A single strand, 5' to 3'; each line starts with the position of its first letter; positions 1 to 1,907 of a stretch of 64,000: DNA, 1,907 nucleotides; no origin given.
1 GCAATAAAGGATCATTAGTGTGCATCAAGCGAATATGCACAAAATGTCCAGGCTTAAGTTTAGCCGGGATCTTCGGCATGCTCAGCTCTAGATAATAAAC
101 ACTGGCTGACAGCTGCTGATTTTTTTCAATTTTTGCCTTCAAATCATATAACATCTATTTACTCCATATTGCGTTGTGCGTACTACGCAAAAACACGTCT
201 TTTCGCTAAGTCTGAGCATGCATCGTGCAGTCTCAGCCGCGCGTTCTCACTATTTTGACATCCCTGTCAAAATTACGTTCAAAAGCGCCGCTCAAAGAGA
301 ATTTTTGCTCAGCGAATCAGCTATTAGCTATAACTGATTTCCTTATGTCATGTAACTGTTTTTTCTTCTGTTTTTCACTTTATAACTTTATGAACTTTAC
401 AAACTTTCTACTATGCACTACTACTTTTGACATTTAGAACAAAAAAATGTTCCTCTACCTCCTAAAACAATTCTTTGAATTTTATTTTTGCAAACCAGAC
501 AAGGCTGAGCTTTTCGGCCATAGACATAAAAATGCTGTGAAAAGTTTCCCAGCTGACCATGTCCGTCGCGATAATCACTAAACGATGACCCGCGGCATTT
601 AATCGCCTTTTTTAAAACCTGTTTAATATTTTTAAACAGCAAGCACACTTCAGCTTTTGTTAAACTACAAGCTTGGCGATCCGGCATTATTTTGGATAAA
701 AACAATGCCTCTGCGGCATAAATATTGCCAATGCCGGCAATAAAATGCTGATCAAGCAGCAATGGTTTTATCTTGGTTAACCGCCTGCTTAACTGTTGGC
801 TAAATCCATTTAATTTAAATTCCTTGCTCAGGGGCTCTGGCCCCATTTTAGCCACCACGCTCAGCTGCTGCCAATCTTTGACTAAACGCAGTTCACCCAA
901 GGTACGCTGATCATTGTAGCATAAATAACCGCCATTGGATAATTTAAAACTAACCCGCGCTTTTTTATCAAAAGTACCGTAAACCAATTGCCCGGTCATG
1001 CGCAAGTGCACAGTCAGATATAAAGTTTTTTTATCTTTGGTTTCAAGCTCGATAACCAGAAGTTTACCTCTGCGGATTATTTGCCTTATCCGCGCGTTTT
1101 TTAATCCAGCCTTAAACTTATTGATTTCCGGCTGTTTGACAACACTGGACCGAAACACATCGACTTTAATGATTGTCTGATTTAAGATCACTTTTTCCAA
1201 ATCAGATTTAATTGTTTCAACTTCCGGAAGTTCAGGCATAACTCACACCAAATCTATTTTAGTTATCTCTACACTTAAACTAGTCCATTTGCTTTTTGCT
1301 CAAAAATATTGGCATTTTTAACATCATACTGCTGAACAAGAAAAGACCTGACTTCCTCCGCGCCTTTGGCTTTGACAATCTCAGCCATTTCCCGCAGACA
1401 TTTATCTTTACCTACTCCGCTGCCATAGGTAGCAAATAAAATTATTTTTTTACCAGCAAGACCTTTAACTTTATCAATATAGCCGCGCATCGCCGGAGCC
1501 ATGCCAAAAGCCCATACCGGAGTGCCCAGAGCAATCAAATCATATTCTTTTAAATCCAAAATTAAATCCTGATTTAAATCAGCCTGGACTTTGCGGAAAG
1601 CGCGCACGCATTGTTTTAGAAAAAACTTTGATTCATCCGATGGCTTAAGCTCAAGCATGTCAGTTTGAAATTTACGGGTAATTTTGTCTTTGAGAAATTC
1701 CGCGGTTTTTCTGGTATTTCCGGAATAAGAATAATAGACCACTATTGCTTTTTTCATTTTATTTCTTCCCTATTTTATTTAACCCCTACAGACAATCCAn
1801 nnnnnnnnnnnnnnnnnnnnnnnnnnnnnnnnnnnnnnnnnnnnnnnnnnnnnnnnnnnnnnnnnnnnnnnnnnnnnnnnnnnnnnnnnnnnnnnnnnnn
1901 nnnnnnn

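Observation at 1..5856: Pyrimidine operon interrupted by EndoQ-like nuclease, flavodoxin and MutM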

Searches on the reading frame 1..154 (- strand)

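Call 5: search_protein_families(library=ncbifam, proteins=[window:1-154:-], max_evalue=0.01)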
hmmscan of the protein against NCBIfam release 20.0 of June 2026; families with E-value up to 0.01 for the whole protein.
window:1-154:- (51 aa): 4 families
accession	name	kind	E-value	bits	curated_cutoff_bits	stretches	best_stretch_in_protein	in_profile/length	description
NF004862.0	PRK06222.1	subfamily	0.00026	20.6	220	1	7-45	2-40/281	sulfide/dihydroorotate dehydrogenase-like FAD/NAD-binding protein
NF009414.0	PRK12778.1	equivalog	0.00035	18.9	1103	1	8-44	3-39/752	bifunctional dihydroorotate dehydrogenase B NAD binding subunit/NADPH-dependent glutamate synthase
NF000799.0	PRK00054.1-4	equivalog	0.0015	17.6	314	1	7-51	7-51/258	dihydroorotate dehydrogenase electron transfer subunit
NF009413.0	PRK12775.1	equivalog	0.0061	14.4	1895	1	8-46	3-41/1006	putative trifunctional 2-polyprenylphenol hydroxylase/glutamate synthase subunit beta/ferritin domain-containing protein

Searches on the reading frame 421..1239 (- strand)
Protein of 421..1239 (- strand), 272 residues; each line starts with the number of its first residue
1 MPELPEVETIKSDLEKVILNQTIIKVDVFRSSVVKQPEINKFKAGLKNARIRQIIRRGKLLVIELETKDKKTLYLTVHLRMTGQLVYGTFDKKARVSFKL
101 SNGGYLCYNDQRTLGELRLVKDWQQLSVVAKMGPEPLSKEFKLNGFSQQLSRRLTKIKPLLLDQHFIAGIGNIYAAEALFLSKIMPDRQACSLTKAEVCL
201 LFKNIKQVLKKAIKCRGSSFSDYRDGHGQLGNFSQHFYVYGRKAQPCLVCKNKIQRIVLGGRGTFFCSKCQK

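Call 4: search_protein_families(library=pfam, proteins=[window:421-1239:-])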
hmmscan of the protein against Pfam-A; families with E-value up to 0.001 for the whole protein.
window:421-1239:- (272 aa): 3 families
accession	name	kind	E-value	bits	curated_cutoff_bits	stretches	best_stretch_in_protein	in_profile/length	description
PF01149.29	Fapy_DNA_glyco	-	3.3e-28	99.1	25.5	1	1-116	1-116/117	Formamidopyrimidine-DNA glycosylase N-terminal domain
PF06831.19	H2TH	-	3.8e-28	97.7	34.7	1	132-221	1-90/93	Formamidopyrimidine-DNA glycosylase H2TH domain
PF06827.20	zf-FPG_IleRS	-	9.4e-10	38.6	21.3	1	245-272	2-29/30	Zinc finger found in FPG and IleRS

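Call 5: search_protein_families(library=ncbifam, proteins=[window:421-1239:-], max_evalue=0.01)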
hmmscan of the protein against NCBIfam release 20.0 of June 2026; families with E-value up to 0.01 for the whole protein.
window:421-1239:- (272 aa): 7 families
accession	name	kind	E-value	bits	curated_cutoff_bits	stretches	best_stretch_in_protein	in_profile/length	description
NF002211.1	PRK01103.1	equivalog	1.8e-84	283.5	212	1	1-272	1-274/274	bifunctional DNA-formamidopyrimidine glycosylase/DNA-(apurinic or apyrimidinic site) lyase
TIGR00577.1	fpg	equivalog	1.1e-83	280.8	203.3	1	1-271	1-276/276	DNA-formamidopyrimidine glycosylase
NF010551.0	PRK13945.1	equivalog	1.7e-76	257.3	348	1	1-272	1-282/282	DNA-formamidopyrimidine glycosylase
NF011386.0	PRK14811.1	equivalog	2.7e-66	223.6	414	1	1-272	1-263/269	DNA-formamidopyrimidine glycosylase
NF011385.0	PRK14810.1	equivalog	2.9e-65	220.5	423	1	1-272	1-272/272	DNA-formamidopyrimidine glycosylase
NF007763.0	PRK10445.1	equivalog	1.7e-29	103.1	252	1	1-272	1-263/263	endonuclease VIII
NF040775.1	endonuc_Nei2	equivalog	1.8e-21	76.7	400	1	44-272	36-252/252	endonuclease VIII Nei2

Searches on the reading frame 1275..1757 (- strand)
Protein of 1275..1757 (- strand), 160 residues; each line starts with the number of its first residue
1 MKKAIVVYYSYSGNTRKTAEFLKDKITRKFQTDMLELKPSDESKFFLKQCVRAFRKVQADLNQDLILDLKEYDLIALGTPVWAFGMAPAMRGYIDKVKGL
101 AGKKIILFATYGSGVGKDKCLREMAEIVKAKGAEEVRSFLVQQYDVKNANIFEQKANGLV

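Call 4: search_protein_families(library=pfam, proteins=[window:1275-1757:-])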
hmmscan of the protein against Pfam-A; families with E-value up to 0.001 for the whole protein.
window:1275-1757:- (160 aa): 6 families
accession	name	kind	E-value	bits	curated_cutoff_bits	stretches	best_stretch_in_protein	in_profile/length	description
PF12682.12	Flavodoxin_4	-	1.3e-09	38.1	24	1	3-124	1-124/155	Flavodoxin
PF02525.22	Flavodoxin_2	-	1.8e-08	34.7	27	1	16-154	18-189/198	Flavodoxin-like fold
PF12724.12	Flavodoxin_5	-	3.4e-08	34.4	27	0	60-131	30-103/145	Flavodoxin domain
PF03358.20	FMN_red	-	3.9e-08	33.4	24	1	12-133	13-137/152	NADPH-dependent FMN reductase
PF00258.30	Flavodoxin_1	-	2.5e-07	31.4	25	1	6-138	1-123/143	Flavodoxin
PF12641.12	Flavodoxin_3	-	1.4e-05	25.4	27.5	0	6-142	2-110/160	Flavodoxin domain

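Call 5: search_protein_families(library=ncbifam, proteins=[window:1275-1757:-], max_evalue=0.01)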
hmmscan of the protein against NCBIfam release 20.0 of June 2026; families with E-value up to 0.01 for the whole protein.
window:1275-1757:- (160 aa): 17 families
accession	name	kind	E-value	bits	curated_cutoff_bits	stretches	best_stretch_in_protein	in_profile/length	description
NF005501.0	PRK07116.1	subfamily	9.7e-12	44.6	198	1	1-128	3-132/161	flavodoxin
TIGR01753.1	flav_short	equivalog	2.3e-08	34.6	123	1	5-29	2-26/140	flavodoxin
NF004049.0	PRK05568.1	equivalog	9.5e-08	32.5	206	1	66-151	43-129/142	flavodoxin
NF038196.1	ferrodoxin_EFR1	subfamily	1.7e-07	31.5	75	1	7-141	2-108/242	EFR1 family ferrodoxin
NF005216.0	PRK06703.1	subfamily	3.2e-06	27.2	127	1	1-43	1-44/151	flavodoxin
TIGR01754.1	flav_RNR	hypoth_equivalog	6.4e-06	26.1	163.8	1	5-118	4-97/140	putative ribonucleotide reductase-associated flavodoxin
NF006736.0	PRK09267.1-2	equivalog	1.1e-05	25.2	202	1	6-150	6-128/161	flavodoxin FldA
TIGR01752.1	flav_long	equivalog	3.2e-05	23.5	146.75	1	59-150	32-129/167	flavodoxin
NF006739.0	PRK09267.1-5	subfamily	4.3e-05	23.3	175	0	58-153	33-134/168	flavodoxin FldA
NF006747.0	PRK09271.1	equivalog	4.3e-05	23.3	104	0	4-116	3-99/160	flavodoxin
NF045594.1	flavodox_BilS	equivalog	6.9e-05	22.8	155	1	6-117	3-83/160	flavodoxin family protein BilS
NF005389.0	PRK06934.1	equivalog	0.00014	21.2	172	1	64-127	122-183/221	flavodoxin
NF004050.0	PRK05569.1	subfamily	0.00016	22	136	0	68-144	45-123/141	flavodoxin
NF002999.0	PRK03767.1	equivalog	0.0002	21.2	141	1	1-102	1-100/200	NAD(P)H:quinone oxidoreductase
NF007280.0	PRK09739.1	equivalog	0.0017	18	162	1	63-97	71-105/199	NAD(P)H oxidoreductase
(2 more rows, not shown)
